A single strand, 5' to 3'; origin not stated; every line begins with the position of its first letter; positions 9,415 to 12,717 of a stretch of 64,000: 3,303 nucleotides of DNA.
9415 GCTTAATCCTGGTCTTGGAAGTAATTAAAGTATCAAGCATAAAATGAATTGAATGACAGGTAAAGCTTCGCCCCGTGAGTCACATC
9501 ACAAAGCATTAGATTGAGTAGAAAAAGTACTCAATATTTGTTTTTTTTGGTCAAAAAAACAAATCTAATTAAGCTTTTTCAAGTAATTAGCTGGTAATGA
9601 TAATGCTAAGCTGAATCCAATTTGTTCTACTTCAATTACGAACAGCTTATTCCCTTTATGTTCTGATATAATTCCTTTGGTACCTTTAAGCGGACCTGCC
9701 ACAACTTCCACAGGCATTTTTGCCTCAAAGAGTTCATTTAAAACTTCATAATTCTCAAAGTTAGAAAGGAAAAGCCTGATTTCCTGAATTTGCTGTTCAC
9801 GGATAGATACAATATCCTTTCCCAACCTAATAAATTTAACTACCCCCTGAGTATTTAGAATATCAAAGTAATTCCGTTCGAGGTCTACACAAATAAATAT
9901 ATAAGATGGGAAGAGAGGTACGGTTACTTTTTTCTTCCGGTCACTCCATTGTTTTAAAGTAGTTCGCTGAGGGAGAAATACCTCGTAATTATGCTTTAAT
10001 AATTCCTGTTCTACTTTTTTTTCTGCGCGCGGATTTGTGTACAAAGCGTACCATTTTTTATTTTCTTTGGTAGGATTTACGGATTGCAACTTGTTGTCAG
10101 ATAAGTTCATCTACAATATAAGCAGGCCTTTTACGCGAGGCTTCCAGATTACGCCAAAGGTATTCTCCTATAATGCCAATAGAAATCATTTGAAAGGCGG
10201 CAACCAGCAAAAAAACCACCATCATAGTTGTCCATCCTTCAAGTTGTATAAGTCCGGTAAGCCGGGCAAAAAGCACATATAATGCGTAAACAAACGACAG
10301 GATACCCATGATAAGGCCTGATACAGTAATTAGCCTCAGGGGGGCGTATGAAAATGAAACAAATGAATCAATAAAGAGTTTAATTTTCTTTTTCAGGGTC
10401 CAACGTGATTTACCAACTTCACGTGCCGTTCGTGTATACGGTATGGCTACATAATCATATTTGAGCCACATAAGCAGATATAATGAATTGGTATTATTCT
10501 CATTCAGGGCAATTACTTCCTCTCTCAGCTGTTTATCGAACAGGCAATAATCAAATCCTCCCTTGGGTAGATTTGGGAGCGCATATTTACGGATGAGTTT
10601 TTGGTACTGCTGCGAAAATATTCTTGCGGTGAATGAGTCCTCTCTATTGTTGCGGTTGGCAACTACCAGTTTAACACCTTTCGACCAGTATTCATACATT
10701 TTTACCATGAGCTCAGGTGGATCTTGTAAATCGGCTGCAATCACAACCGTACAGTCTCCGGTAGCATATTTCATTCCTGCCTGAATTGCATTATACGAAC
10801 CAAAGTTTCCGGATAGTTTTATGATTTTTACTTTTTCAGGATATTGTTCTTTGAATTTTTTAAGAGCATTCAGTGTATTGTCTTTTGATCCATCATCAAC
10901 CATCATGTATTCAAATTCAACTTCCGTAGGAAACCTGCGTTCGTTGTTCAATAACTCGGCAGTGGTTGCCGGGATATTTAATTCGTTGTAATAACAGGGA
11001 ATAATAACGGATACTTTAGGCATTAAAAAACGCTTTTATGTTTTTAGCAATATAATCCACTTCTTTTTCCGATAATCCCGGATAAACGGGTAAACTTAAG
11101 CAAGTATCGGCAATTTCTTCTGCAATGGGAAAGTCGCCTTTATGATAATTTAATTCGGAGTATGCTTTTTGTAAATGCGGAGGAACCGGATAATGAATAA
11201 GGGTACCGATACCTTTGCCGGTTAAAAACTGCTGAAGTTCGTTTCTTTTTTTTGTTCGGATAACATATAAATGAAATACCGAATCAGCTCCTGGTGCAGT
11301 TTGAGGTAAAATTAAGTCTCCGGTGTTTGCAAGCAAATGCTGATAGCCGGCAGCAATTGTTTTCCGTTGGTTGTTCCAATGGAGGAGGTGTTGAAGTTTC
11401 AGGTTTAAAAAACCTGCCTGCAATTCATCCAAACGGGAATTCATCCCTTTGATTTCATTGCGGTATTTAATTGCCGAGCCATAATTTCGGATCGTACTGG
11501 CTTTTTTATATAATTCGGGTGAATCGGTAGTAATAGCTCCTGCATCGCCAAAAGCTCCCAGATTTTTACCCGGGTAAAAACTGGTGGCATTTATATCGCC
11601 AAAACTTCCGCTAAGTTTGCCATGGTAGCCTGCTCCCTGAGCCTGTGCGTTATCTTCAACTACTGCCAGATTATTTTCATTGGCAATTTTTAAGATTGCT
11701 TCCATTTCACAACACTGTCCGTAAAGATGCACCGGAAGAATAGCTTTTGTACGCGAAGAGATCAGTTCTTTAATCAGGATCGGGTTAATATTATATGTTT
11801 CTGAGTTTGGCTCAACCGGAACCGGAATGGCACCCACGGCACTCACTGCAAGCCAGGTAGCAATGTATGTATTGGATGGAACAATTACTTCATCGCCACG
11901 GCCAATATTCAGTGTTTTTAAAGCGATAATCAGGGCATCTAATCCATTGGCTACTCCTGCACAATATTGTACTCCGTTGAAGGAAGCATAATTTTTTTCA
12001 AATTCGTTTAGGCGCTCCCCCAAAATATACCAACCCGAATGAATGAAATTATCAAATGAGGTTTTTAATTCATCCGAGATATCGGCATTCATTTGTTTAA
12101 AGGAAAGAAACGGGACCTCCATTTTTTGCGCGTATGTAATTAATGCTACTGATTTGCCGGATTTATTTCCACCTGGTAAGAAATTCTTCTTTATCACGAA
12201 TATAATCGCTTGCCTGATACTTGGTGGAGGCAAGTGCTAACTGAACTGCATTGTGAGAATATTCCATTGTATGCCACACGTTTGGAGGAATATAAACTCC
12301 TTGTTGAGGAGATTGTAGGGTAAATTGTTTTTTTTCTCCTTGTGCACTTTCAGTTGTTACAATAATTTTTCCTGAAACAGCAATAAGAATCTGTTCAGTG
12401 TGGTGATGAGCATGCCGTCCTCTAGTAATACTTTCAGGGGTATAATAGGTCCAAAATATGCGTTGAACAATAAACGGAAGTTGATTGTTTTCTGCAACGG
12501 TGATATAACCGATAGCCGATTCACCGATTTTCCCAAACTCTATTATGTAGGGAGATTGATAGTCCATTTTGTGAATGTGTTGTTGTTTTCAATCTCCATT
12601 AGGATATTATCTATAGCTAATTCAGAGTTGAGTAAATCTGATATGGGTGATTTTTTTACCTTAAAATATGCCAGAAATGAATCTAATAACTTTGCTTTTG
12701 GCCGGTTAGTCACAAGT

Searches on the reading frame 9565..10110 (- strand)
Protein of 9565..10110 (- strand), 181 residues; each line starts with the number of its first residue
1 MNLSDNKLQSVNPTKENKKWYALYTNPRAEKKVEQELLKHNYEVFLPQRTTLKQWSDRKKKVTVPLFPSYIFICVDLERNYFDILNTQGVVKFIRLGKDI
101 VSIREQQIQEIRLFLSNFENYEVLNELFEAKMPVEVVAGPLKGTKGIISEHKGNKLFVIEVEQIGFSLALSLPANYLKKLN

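Call 10: search_protein_families(library=pfam, proteins=[window:9565-10110:-], max_evalue=0.001)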
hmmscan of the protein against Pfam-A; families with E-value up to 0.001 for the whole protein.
window:9565-10110:- (181 aa): 1 family
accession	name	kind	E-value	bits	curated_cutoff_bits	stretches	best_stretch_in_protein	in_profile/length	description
PF02357.24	NusG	-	2.7e-23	82.7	22.2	1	18-112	1-93/93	Transcription termination factor nusG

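Call 78: search_protein_families(library=ncbifam, proteins=[window:9565-10110:-], max_evalue=0.001)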
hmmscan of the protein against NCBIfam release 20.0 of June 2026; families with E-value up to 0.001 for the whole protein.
window:9565-10110:- (181 aa): 6 families
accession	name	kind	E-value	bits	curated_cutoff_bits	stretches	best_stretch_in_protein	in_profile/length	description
NF033644.1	antiterm_UpxY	subfamily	2.9e-40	138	100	1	20-177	1-164/164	UpxY family transcription antiterminator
TIGR01955.1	RfaH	equivalog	8.8e-25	87.5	144.5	1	20-173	1-154/159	transcription/translation regulatory transformer protein RfaH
NF033641.1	antiterm_LoaP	exception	7.1e-19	68.5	125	1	20-150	1-136/166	antiterminator LoaP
NF006534.0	PRK09014.1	equivalog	1.5e-18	67.2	124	1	18-159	2-141/162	transcription/translation regulatory transformer protein RfaH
TIGR00922.1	nusG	equivalog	1.8e-14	53.9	135.7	1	20-155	1-146/172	transcription termination/antitermination protein NusG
TIGR01956.2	NusG_myco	equivalog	8.5e-05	22.3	150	0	45-94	64-115/239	transcription termination/antitermination protein NusG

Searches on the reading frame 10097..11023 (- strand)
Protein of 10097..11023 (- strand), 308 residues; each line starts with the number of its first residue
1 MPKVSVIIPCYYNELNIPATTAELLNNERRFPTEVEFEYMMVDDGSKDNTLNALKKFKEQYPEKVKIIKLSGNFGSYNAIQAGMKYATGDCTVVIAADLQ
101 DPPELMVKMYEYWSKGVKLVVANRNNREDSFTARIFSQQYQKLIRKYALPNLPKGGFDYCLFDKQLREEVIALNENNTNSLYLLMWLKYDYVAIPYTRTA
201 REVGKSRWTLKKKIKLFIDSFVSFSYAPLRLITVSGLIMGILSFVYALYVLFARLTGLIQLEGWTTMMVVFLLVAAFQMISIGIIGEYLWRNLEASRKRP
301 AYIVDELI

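Call 10: search_protein_families(library=pfam, proteins=[window:10097-11023:-], max_evalue=0.001)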
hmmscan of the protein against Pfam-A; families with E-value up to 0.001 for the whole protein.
window:10097-11023:- (308 aa): 2 families
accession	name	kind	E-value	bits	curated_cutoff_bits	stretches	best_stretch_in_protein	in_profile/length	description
PF00535.33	Glycos_transf_2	-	2.2e-26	93.2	23.3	1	5-159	1-152/168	Glycosyl transferase family 2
PF13641.12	Glyco_tranf_2_3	-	8.3e-06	26.4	27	1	2-124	1-123/230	Glycosyltransferase like family 2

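Call 78: search_protein_families(library=ncbifam, proteins=[window:10097-11023:-], max_evalue=0.001)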
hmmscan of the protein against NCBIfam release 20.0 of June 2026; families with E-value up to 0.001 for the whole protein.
window:10097-11023:- (308 aa): 15 families
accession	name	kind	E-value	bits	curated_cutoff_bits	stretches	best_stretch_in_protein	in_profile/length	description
NF047588.1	GlcsyltransPgfSStrep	equivalog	4e-59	200.4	500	1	3-306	2-304/308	glycosyltransferase PgfS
NF007986.1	PRK10714.1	equivalog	1.8e-41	142.2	529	1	3-307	7-311/316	undecaprenyl-phosphate 4-deoxy-4-formamido-L-arabinose transferase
TIGR03937.1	PgaC_IcaA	equivalog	8.6e-14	51.3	422.3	1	2-99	45-136/407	poly-beta-1,6-N-acetyl-D-glucosamine synthase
NF041875.1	EPS_EpsD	equivalog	4.1e-10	39.6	370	1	4-147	1-139/325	exopolysaccharide biosynthesis glycosyltransferase EpsD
NF007482.0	PRK10073.1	equivalog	1.7e-09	37.1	423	1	2-111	6-104/334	glycosyltransferase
TIGR04283.1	glyco_like_mftF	equivalog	1.5e-06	28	182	1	4-113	1-97/221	TIGR04283 family arsenosugar biosynthesis glycosyltransferase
NF047683.1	TeichurnBiosyTuaG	equivalog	2.9e-06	27.1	400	1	2-103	6-101/252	teichuronic acid biosynthesis protein TuaG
TIGR04242.1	nodulat_NodC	equivalog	3.2e-06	26.4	550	1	1-110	47-153/395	chitooligosaccharide synthase NodC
NF053739.1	GlytfEpsEBac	equivalog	3.4e-06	26.2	450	1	2-91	1-85/265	glycosyltransferase EpsE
TIGR04009.1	wcaE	equivalog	5e-05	22.7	369.2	1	5-95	4-89/248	colanic acid biosynthesis glycosyltransferase WcaE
NF038302.1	EPS_HpsE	equivalog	0.00014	20.9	300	1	4-92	3-90/307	hormogonium polysaccharide biosynthesis glycosyltransferase HpsE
TIGR04182.1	glyco_TIGR04182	equivalog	0.00015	21.2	325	0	225-289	220-282/293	S-layer glycoprotein N-glycosyltransferase AglJ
NF038299.1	EPS_HpsN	equivalog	0.0002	20.4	425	1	2-112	1-105/317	hormogonium polysaccharide biosynthesis glycosyltransferase HpsN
TIGR03965.1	mycofact_glyco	equivalog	0.00057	18.9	280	1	2-98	74-164/467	mycofactocin biosynthesis glycosyltransferase MftF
NF010496.0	PRK13915.1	equivalog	0.00095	18.3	262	0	3-108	32-136/307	glucosyl-3-phosphoglycerate synthase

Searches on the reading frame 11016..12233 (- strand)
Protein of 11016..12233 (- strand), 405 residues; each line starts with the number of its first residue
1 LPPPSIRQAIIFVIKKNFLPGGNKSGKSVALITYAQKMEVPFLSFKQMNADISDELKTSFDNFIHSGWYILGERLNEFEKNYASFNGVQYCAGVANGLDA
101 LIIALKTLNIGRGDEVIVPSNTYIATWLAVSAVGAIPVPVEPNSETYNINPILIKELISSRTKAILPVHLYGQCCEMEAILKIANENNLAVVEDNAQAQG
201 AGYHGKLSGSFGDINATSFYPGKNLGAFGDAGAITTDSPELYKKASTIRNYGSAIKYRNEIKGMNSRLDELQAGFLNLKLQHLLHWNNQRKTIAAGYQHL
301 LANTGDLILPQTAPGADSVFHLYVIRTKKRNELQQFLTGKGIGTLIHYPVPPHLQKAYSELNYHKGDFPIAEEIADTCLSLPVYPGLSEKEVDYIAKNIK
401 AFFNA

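Call 10: search_protein_families(library=pfam, proteins=[window:11016-12233:-], max_evalue=0.001)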
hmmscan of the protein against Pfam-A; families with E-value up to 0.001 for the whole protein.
window:11016-12233:- (405 aa): 1 family
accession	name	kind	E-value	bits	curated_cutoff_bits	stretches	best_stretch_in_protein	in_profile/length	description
PF01041.23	DegT_DnrJ_EryC1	-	1.1e-109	367.5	19.8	1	52-399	3-359/360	DegT/DnrJ/EryC1/StrS aminotransferase family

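Call 78: search_protein_families(library=ncbifam, proteins=[window:11016-12233:-], max_evalue=0.001)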
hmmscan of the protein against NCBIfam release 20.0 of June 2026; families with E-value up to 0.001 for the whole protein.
window:11016-12233:- (405 aa): 15 families
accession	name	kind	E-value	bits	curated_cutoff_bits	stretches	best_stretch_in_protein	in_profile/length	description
TIGR03588.1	PseC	equivalog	1e-58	199.1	423.5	1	61-401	18-378/380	UDP-4-amino-4,6-dideoxy-N-acetyl-beta-L-altrosamine transaminase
NF008687.0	PRK11706.1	equivalog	1.5e-57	195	375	1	99-403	57-374/375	dTDP-4-amino-4,6-dideoxygalactose transaminase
NF008658.2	PRK11658.1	equivalog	4.7e-49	167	631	1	51-401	11-375/379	UDP-4-amino-4-deoxy-L-arabinose aminotransferase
TIGR04181.1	NHT_00031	hypoth_equivalog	6e-47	160.2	420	1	57-382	13-357/359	LegC family aminotransferase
NF011936.0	PRK15407.1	equivalog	8.6e-46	156.5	423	2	66-253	58-252/440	lipopolysaccharide biosynthesis protein RfbH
TIGR02379.1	ECA_wecE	subfamily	2.5e-43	148.3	434.85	1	100-403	58-375/376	dTDP-4-amino-4,6-dideoxy-D-glucose transaminase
TIGR04427.1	PLP_DesI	equivalog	3.6e-41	141.6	650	1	72-399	51-379/390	dTDP-4-dehydro-6-deoxyglucose aminotransferase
NF005816.0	PRK07682.1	equivalog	2.4e-07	29.7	620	1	86-199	91-207/390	aminotransferase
NF041364.1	GntC_guanitoxin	equivalog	6.2e-07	28.6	415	1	99-195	71-174/356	guanitoxin biosynthesis PLP-dependent (S)-gamma-hydroxy-L-arginine cyclodehydratase GntC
NF004975.0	PRK06348.1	equivalog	1.4e-06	27.6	549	1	79-195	80-202/384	pyridoxal phosphate-dependent aminotransferase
NF005817.0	PRK07683.1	equivalog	6.6e-05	21.8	575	1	98-193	99-199/387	aminotransferase A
NF004621.0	PRK05957.1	equivalog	7.3e-05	21.7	498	1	90-168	94-167/389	pyridoxal phosphate-dependent aminotransferase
NF005744.0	PRK07568.1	subfamily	0.00033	19.6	389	1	97-197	97-204/398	pyridoxal phosphate-dependent aminotransferase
NF006230.0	PRK08363.1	equivalog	0.00048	19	534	1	86-196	94-207/398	alanine aminotransferase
NF006488.0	PRK08912.1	equivalog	0.00067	18.7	498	1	100-166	99-164/387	aminotransferase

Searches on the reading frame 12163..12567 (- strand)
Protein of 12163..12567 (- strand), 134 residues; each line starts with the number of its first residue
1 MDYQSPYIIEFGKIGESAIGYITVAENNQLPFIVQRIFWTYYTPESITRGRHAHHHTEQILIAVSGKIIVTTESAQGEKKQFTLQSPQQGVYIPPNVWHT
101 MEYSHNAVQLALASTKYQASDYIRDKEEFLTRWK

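Call 10: search_protein_families(library=pfam, proteins=[window:12163-12567:-], max_evalue=0.001)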
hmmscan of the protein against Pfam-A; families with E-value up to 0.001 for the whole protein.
window:12163-12567:- (134 aa): 2 families
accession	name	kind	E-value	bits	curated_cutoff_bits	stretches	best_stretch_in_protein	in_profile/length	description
PF05523.17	FdtA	-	2.6e-36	124.7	23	1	8-131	5-128/131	WxcM-like, C-terminal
PF07883.17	Cupin_2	-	1.8e-05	24.8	27.2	1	42-102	5-57/70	Cupin domain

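Call 78: search_protein_families(library=ncbifam, proteins=[window:12163-12567:-], max_evalue=0.001)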
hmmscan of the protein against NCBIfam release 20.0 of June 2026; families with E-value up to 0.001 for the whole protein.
window:12163-12567:- (134 aa): 1 family
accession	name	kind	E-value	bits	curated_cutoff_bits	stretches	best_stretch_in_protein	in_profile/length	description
TIGR04366.1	cupin_WbuC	subfamily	9.7e-06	25.5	42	1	44-106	43-107/132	WbuC family cupin fold metalloprotein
